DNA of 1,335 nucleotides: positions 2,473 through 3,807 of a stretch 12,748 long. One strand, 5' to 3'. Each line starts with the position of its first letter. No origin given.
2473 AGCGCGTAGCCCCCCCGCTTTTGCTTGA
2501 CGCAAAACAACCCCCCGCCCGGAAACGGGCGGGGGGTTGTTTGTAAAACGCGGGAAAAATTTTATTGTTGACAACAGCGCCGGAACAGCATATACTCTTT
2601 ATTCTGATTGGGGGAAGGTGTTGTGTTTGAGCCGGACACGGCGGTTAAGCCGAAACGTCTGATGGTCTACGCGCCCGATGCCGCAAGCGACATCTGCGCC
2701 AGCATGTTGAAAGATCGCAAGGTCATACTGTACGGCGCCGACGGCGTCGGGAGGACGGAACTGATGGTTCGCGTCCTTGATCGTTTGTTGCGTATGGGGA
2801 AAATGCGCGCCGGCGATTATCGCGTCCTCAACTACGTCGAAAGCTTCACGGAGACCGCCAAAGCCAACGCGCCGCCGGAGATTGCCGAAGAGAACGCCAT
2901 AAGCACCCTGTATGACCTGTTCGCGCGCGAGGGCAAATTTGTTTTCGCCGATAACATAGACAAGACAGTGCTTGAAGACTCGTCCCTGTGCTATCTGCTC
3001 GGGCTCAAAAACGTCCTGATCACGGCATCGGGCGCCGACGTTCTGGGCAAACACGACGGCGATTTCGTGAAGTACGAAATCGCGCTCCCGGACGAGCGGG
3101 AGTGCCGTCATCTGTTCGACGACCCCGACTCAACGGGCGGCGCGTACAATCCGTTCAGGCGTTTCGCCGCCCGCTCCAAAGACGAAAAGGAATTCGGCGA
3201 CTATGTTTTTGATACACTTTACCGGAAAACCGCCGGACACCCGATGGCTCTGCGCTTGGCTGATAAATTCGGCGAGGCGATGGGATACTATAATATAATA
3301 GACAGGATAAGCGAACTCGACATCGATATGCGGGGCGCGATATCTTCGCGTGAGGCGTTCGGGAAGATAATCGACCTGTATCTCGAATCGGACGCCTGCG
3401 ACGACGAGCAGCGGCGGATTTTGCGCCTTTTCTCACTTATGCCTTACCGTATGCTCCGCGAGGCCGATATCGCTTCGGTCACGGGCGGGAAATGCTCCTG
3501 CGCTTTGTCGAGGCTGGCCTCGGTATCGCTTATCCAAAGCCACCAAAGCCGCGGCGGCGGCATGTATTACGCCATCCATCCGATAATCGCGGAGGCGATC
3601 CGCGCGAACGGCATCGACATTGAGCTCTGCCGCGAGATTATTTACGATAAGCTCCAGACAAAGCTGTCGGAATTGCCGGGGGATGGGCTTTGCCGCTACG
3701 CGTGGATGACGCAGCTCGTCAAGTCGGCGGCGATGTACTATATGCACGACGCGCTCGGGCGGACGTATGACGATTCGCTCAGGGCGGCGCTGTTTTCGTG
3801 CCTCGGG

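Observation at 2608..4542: NB-ARC/TPR STAND protein with Walker A Lys->Arg and Walker B D-D->D-N, and no effector domain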

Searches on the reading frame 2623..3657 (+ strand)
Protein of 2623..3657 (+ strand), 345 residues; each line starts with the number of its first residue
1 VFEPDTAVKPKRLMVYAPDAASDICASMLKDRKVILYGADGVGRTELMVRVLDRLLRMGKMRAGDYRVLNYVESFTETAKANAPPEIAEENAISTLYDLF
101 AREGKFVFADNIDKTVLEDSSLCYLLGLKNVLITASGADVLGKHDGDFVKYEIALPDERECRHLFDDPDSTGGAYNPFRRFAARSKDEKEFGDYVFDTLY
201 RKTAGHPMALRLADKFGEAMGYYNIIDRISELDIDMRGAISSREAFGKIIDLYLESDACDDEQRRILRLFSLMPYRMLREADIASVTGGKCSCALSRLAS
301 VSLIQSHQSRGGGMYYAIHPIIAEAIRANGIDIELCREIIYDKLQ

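Call 20: find_homologous_proteins(query=A2, max_evalue=10)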
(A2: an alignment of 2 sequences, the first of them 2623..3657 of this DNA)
Query A2 (2 sequences): 8000 candidates shared short words with the query, none scored E <= 10.

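Call 26: search_protein_representatives(alignment_id=A2)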
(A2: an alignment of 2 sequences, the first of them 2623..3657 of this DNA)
Query: 2 sequences, 358 profile positions. Proteins with E-value up to 0.001 (for the whole library): 16; up to 1e-10: 2; up to 1e-30: 2. The best 16 are listed.
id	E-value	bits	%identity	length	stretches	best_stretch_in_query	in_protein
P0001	2.4e-208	707.7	-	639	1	2-358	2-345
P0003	1.6e-51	191.8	-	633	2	20-168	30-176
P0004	3.2e-07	46.1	-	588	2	199-351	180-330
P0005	4.1e-07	45.7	-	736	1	22-168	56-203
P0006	1.2e-06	44.2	-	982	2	26-135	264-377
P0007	1.4e-06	44.0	-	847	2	25-166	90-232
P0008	2.4e-06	43.2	-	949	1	88-346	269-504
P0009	2.4e-06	43.2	-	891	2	27-166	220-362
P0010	8.3e-06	41.4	-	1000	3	33-150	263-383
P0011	8.9e-06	41.3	-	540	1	24-181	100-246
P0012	3.5e-05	39.4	-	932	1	32-298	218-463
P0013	4.1e-05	39.2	-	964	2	30-135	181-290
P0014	1.7e-04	37.1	-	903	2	23-168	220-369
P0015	2.3e-04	36.7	-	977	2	28-136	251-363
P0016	7.5e-04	35.0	-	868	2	31-168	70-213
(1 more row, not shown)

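Call 28: search_protein_families(library=pfam, proteins=[P0003, P0004, P0005, P0006, P0007, P0008, P0009, P0010, P0011, P0012], max_evalue=0.01)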
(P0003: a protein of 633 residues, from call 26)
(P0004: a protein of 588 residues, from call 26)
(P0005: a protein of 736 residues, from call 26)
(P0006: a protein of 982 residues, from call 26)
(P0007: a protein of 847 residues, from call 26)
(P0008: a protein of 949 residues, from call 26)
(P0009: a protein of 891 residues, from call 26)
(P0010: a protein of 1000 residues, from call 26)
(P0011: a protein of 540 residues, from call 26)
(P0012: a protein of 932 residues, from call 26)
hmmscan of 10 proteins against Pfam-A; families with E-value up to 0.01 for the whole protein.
P0003 (633 aa): 10 families
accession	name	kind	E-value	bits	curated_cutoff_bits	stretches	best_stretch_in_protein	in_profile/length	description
PF13424.12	TPR_12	-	1.8e-05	25.3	30.1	0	431-459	44-72/77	Tetratricopeptide repeat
PF00004.35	AAA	-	4.3e-05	24.4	21.2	1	44-125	1-71/131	ATPase family associated with various cellular activities (AAA)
PF13191.12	AAA_16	-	8.1e-05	23.6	32.6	1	41-87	22-73/167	AAA ATPase domain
PF12775.13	AAA_7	-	0.00039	20.4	25.8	1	24-70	15-63/181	P-loop containing dynein motor region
PF13374.12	TPR_10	-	0.0018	18.7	27.5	0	433-459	3-29/42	Tetratricopeptide repeat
PF01637.24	ATPase_2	-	0.0023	18.2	33.2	1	43-111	22-85/225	ATPase domain predominantly from Archaea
PF07728.20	AAA_5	-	0.0031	18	22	1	43-67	1-26/139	AAA domain (dynein-related subfamily)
PF20030.5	bpMoxR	-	0.0051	16.3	27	1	14-66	4-56/205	MoxR domain in the MoxR-vWA-beta-propeller ternary systems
PF10602.15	RPN7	-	0.0091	16.1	29.6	0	471-506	29-64/174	26S proteasome subunit RPN7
PF13401.12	AAA_22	-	0.0095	16.7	27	0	41-76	5-33/130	AAA domain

P0004 (588 aa): 4 families
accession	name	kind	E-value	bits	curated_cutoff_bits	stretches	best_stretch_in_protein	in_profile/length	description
PF13191.12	AAA_16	-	7.1e-07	30.3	32.6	1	19-126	10-150/167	AAA ATPase domain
PF13401.12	AAA_22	-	2.2e-06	28.4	27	1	33-133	7-107/130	AAA domain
PF00931.28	NB-ARC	-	0.0026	17.5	23.5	0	32-204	19-208/248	NB-ARC domain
PF20703.3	nSTAND1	-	0.007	16.5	27.1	0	10-118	12-125/379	Novel STAND NTPase 1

P0005 (736 aa): 26 families (the best 25 are shown)
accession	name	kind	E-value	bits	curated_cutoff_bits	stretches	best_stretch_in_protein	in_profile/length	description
PF13424.12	TPR_12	-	2.5e-50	169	30.1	4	515-588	4-77/77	Tetratricopeptide repeat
PF13374.12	TPR_10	-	1.6e-39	133.2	27.5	6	514-554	2-42/42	Tetratricopeptide repeat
PF00515.34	TPR_1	-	1.4e-32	110.6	27.8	5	514-545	1-32/34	Tetratricopeptide repeat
PF07719.23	TPR_2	-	1.8e-26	90.5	27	4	472-500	2-30/34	Tetratricopeptide repeat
PF13181.12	TPR_8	-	3.3e-22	77.1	25.7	3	473-500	3-30/34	Tetratricopeptide repeat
PF24885.1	TPR_NPHP3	-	3.8e-22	79.3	100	3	575-719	75-218/239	Nephrocystin-3 TPR domain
PF13176.12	TPR_7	-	5.1e-15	54.6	27.9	1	475-506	3-34/36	Tetratricopeptide repeat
PF00931.28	NB-ARC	-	4.5e-09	36.4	23.5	1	53-184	3-144/248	NB-ARC domain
PF13429.12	TPR_15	-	6.5e-09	36.1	26.2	1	520-629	152-245/280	Tetratricopeptide repeat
PF13191.12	AAA_16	-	3.6e-07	31.3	32.6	1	47-136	1-124/167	AAA ATPase domain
PF13428.12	TPR_14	-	2.4e-06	28.1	23.5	0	479-499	9-29/44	Tetratricopeptide repeat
PF12775.13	AAA_7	-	4.7e-06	26.7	25.8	1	60-158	28-116/181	P-loop containing dynein motor region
PF13173.12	AAA_14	-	3.9e-05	24.1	27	1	68-165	5-85/129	AAA domain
PF13174.12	TPR_6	-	5.7e-05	23.9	26.3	0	604-625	6-27/33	Tetratricopeptide repeat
PF25201.1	nSTAND6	-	0.00012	22.6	27.7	1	50-113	3-64/148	Novel STAND NTPase 6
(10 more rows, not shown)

P0006 (982 aa): 13 families
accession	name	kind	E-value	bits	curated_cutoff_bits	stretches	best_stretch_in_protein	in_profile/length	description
PF13424.12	TPR_12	-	4.3e-20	72.1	30.1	3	885-958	3-76/77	Tetratricopeptide repeat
PF13181.12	TPR_8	-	7e-08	32.5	25.7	0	759-788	1-30/34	Tetratricopeptide repeat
PF00931.28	NB-ARC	-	8.1e-07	29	23.5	1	256-440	2-208/248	NB-ARC domain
PF13173.12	AAA_14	-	1.8e-06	28.4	27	1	272-377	5-97/129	AAA domain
PF13401.12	AAA_22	-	1.6e-05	25.6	27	1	270-366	6-104/130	AAA domain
PF07719.23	TPR_2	-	1.7e-05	25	27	0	759-789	1-31/34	Tetratricopeptide repeat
PF14559.12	TPR_19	-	3.4e-05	24.5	25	1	740-783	7-49/68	Tetratricopeptide repeat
PF13374.12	TPR_10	-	4.2e-05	23.9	27.5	0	765-790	8-33/42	Tetratricopeptide repeat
PF20720.3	nSTAND3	-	6.7e-05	23.1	27.2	1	255-302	3-48/155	Novel STAND NTPase 3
PF00515.34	TPR_1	-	0.00025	21.2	27.8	0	760-788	2-30/34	Tetratricopeptide repeat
PF13191.12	AAA_16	-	0.0053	17.7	32.6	1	270-357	25-109/167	AAA ATPase domain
PF25201.1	nSTAND6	-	0.0054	17.2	27.7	0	253-296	2-45/148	Novel STAND NTPase 6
PF13479.12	AAA_24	-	0.0099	16.2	27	0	271-355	4-75/195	AAA domain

P0007 (847 aa): 30 families (the best 25 are shown)
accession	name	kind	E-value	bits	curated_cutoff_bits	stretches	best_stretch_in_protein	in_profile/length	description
PF13374.12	TPR_10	-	5e-76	249.2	27.5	7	793-829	6-42/42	Tetratricopeptide repeat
PF13424.12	TPR_12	-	4.8e-66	219.4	30.1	6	787-837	1-51/77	Tetratricopeptide repeat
PF24885.1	TPR_NPHP3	-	1.6e-30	106.7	100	5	748-841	103-190/239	Nephrocystin-3 TPR domain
PF00515.34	TPR_1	-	9.4e-26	89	27.8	1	793-820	5-32/34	Tetratricopeptide repeat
PF13181.12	TPR_8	-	1.4e-25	87.6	25.7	2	793-821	5-33/34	Tetratricopeptide repeat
PF07719.23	TPR_2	-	4e-21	73.8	27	1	793-820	5-32/34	Tetratricopeptide repeat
PF13431.12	TPR_17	-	9.4e-19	66.5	24.4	0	564-590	7-33/34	Tetratricopeptide repeat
PF13176.12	TPR_7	-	3.4e-16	58.3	27.9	1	794-822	4-32/36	Tetratricopeptide repeat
PF00931.28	NB-ARC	-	3.1e-10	40.2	23.5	1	95-268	16-206/248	NB-ARC domain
PF07721.20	TPR_4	-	1.6e-09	37.9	27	0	793-813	5-25/26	Tetratricopeptide repeat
PF13191.12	AAA_16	-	1.8e-07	32.2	32.6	1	84-196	6-154/167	AAA ATPase domain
PF13414.12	TPR_11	-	2.7e-07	30.6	26.8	0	798-820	3-25/42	TPR repeat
PF10602.15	RPN7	-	7.1e-07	29.5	29.6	0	773-820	17-67/174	26S proteasome subunit RPN7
PF20720.3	nSTAND3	-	3.3e-06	27.3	27.2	1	81-131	1-51/155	Novel STAND NTPase 3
PF00004.35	AAA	-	7.1e-06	26.9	21.2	1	100-188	1-73/131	ATPase family associated with various cellular activities (AAA)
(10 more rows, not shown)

P0008 (949 aa): 14 families
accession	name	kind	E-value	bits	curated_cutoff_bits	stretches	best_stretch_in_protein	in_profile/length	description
PF21941.2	SMEK_N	-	5.2e-39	133.7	27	1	12-147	1-139/140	SMEK domain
PF13424.12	TPR_12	-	4.5e-27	94.5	30.1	4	683-756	2-75/77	Tetratricopeptide repeat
PF00515.34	TPR_1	-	1.5e-20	72.5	27.8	1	731-757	6-32/34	Tetratricopeptide repeat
PF07719.23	TPR_2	-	9.9e-20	69.4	27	1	728-756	3-31/34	Tetratricopeptide repeat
PF13181.12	TPR_8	-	2.7e-10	40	25.7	0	729-757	4-32/34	Tetratricopeptide repeat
PF24885.1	TPR_NPHP3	-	1.8e-09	37.8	100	2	704-838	76-210/239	Nephrocystin-3 TPR domain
PF13428.12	TPR_14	-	4.9e-09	36.4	23.5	0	598-624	3-29/44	Tetratricopeptide repeat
PF13374.12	TPR_10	-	7e-09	35.9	27.5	1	727-756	3-32/42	Tetratricopeptide repeat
PF13432.12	TPR_16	-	1e-07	32.7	32.7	0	738-788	9-50/65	Tetratricopeptide repeat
PF13176.12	TPR_7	-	3.1e-07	30.4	27.9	0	739-754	12-29/36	Tetratricopeptide repeat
PF00931.28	NB-ARC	-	6.4e-07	29.3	23.5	1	197-392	7-221/248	NB-ARC domain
PF17874.7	TPR_MalT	-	8.6e-06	25.7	45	1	686-832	42-182/336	MalT-like TPR region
PF14559.12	TPR_19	-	1.7e-05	25.5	25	0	568-625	4-54/68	Tetratricopeptide repeat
PF09976.15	TPR_21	-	0.0014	18.8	25.5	0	750-803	130-180/193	Tetratricopeptide repeat-like domain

P0009 (891 aa): 21 families
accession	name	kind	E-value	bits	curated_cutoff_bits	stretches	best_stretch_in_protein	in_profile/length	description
PF13424.12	TPR_12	-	2e-21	76.4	30.1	2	738-795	18-75/77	Tetratricopeptide repeat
PF07719.23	TPR_2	-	3.6e-10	39.6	27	1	808-839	2-33/34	Tetratricopeptide repeat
PF13374.12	TPR_10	-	2.8e-09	37.1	27.5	0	813-839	8-34/42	Tetratricopeptide repeat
PF14559.12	TPR_19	-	7.6e-09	36.2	25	1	617-683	4-67/68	Tetratricopeptide repeat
PF00515.34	TPR_1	-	2.5e-08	33.8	27.8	1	810-840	4-34/34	Tetratricopeptide repeat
PF13428.12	TPR_14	-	1.2e-07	32.1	23.5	0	639-668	2-31/44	Tetratricopeptide repeat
PF13181.12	TPR_8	-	1.6e-06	28.3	25.7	1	808-839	2-33/34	Tetratricopeptide repeat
PF00931.28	NB-ARC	-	1.9e-05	24.5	23.5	1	223-375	17-180/248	NB-ARC domain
PF13431.12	TPR_17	-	5.1e-05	23.7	24.4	0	628-658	3-33/34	Tetratricopeptide repeat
PF24885.1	TPR_NPHP3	-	5.6e-05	23.1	100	1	701-844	80-220/239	Nephrocystin-3 TPR domain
PF13414.12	TPR_11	-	0.00013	22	26.8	0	619-652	9-42/42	TPR repeat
PF13176.12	TPR_7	-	0.00018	21.8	27.9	0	814-838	6-30/36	Tetratricopeptide repeat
PF20720.3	nSTAND3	-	0.00023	21.3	27.2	1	218-311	11-74/155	Novel STAND NTPase 3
PF08631.16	SPO22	-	0.00074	19.5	27.5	1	801-839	29-67/274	Meiosis protein SPO22/ZIP4 like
PF14561.12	TPR_20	-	0.0017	19.1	25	0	624-671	8-55/90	Tetratricopeptide repeat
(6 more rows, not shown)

P0010 (1000 aa): 10 families
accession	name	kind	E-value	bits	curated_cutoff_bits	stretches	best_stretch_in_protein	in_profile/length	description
PF13424.12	TPR_12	-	1.2e-14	54.7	30.1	2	868-937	4-74/77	Tetratricopeptide repeat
PF00515.34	TPR_1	-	1.1e-06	28.6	27.8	1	909-937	2-30/34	Tetratricopeptide repeat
PF13191.12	AAA_16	-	2.1e-05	25.5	32.6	1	244-292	2-52/167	AAA ATPase domain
PF07719.23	TPR_2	-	0.0001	22.5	27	0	909-937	2-30/34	Tetratricopeptide repeat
PF00931.28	NB-ARC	-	0.001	18.8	23.5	1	265-376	22-142/248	NB-ARC domain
PF13181.12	TPR_8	-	0.0013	19.2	25.7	0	909-937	2-30/34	Tetratricopeptide repeat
PF13374.12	TPR_10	-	0.0014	19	27.5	0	910-937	4-31/42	Tetratricopeptide repeat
PF21259.3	Rgg_C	-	0.0015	18.7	27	1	768-861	81-174/182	HTH-type transcriptional regulator Rgg, C-terminal domain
PF07693.20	KAP_NTPase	-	0.0038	17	20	0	835-918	200-290/293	KAP family P-loop domain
PF13428.12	TPR_14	-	0.01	16.9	23.5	0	913-938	6-31/44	Tetratricopeptide repeat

P0011 (540 aa): 7 families
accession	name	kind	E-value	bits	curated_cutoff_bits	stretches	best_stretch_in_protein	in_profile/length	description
PF13374.12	TPR_10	-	2.5e-14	53.2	27.5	2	484-520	2-39/42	Tetratricopeptide repeat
PF13424.12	TPR_12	-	3.6e-08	33.9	30.1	1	441-516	3-77/77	Tetratricopeptide repeat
PF00931.28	NB-ARC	-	3.7e-06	26.8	23.5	1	103-278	14-209/248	NB-ARC domain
PF13191.12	AAA_16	-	0.00032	21.7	32.6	1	97-202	12-155/167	AAA ATPase domain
PF25199.1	nSTAND_NTPase5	-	0.00056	20.2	34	1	101-190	29-109/145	Novel STAND NTPase 5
PF13181.12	TPR_8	-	0.0017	18.8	25.7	0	484-512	1-29/34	Tetratricopeptide repeat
PF20720.3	nSTAND3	-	0.0079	16.3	27.2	0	91-131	1-41/155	Novel STAND NTPase 3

P0012 (932 aa): 17 families
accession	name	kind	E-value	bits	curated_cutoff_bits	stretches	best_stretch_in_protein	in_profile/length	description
PF13374.12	TPR_10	-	5.5e-77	252.2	27.5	8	849-891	1-42/42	Tetratricopeptide repeat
PF13424.12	TPR_12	-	3.3e-56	187.8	30.1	5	848-922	1-74/77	Tetratricopeptide repeat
PF13181.12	TPR_8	-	5.5e-32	107.6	25.7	3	723-752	3-32/34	Tetratricopeptide repeat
PF07719.23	TPR_2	-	1.2e-30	103.5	27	0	724-752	4-32/34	Tetratricopeptide repeat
PF24885.1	TPR_NPHP3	-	3.7e-25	89.2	100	3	660-791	81-210/239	Nephrocystin-3 TPR domain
PF17874.7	TPR_MalT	-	2.2e-16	60.5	45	4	643-790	48-187/336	MalT-like TPR region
PF13432.12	TPR_16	-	2.8e-12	47.3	32.7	0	839-879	22-60/65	Tetratricopeptide repeat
PF00515.34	TPR_1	-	3.6e-12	46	27.8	1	723-753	3-33/34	Tetratricopeptide repeat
PF13431.12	TPR_17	-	1.5e-11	44.1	24.4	0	587-612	8-33/34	Tetratricopeptide repeat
PF00931.28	NB-ARC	-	1e-09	38.5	23.5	1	207-395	6-217/248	NB-ARC domain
PF10602.15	RPN7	-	4.3e-08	33.5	29.6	0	676-741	34-96/174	26S proteasome subunit RPN7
PF13176.12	TPR_7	-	5e-08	32.9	27.9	0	723-743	1-21/36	Tetratricopeptide repeat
PF25058.1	ARM_TT21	-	1.4e-05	25.6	27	0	693-749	29-85/155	Tetratricopeptide repeat protein 21 ARM repeat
PF13414.12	TPR_11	-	1.9e-05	24.7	26.8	0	903-921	4-22/42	TPR repeat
PF12569.14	NatA_aux_su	-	0.0011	18.4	33.3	0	686-751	194-256/515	N-terminal acetyltransferase A, auxiliary subunit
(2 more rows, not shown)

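Call 38: find_encoding_contigs(protein=P0003, flank=10000)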
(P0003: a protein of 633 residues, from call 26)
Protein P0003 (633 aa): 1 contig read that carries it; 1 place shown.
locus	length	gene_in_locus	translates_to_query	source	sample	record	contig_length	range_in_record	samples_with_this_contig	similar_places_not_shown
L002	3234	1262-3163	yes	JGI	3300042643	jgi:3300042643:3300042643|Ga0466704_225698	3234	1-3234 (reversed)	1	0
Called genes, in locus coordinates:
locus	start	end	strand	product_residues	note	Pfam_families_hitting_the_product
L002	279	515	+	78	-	-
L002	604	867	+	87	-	PF00132:Hexapep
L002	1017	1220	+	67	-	-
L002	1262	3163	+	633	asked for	-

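Call 50: find_encoding_contigs(protein=P0004, flank=8000, max_places=2)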
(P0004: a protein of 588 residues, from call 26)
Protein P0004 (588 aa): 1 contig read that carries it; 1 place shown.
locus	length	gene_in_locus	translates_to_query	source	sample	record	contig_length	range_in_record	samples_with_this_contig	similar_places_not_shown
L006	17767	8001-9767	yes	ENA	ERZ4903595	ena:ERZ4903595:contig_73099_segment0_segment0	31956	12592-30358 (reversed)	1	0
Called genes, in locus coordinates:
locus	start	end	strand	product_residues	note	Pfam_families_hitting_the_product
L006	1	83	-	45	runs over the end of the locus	-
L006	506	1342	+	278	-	-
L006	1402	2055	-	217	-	-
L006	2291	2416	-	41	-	-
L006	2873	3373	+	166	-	PF16875:Glyco_hydro_36N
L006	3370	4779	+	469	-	PF16875:Glyco_hydro_36N, PF02065:Melibiase, PF16874:Glyco_hydro_36C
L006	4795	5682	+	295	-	PF03372:Exo_endo_phos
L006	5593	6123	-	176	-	PF07799:DUF1643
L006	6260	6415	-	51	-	-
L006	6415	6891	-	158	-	-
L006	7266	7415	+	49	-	-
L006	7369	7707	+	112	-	-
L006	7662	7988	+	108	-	-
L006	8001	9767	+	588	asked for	PF13191:AAA_16 (weak), PF13401:AAA_22 (weak)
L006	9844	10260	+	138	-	PF07719:TPR_2 (faint), PF13424:TPR_12 (weak), PF13374:TPR_10 (weak)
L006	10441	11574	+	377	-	PF00535:Glycos_transf_2, PF04138:GtrA_DPMS_TM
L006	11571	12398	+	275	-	PF03600:CitMHS (faint), PF01790:LGT (weak)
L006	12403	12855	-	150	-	-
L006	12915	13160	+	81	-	PF05979:DUF896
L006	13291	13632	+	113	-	PF06949:DUF1292 (weak)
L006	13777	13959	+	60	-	-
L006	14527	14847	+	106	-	PF09992:NAGPA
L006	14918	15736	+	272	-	PF01790:LGT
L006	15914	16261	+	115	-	-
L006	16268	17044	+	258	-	PF25967:RND-MFP_C (weak), PF25975:CzcB_C (weak), PF25989:YknX_C (faint)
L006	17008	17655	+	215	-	PF00005:ABC_tran, PF02463:SMC_N, PF13304:AAA_21 (faint)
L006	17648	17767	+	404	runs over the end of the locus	PF12704:MacB_PCD, PF02687:FtsX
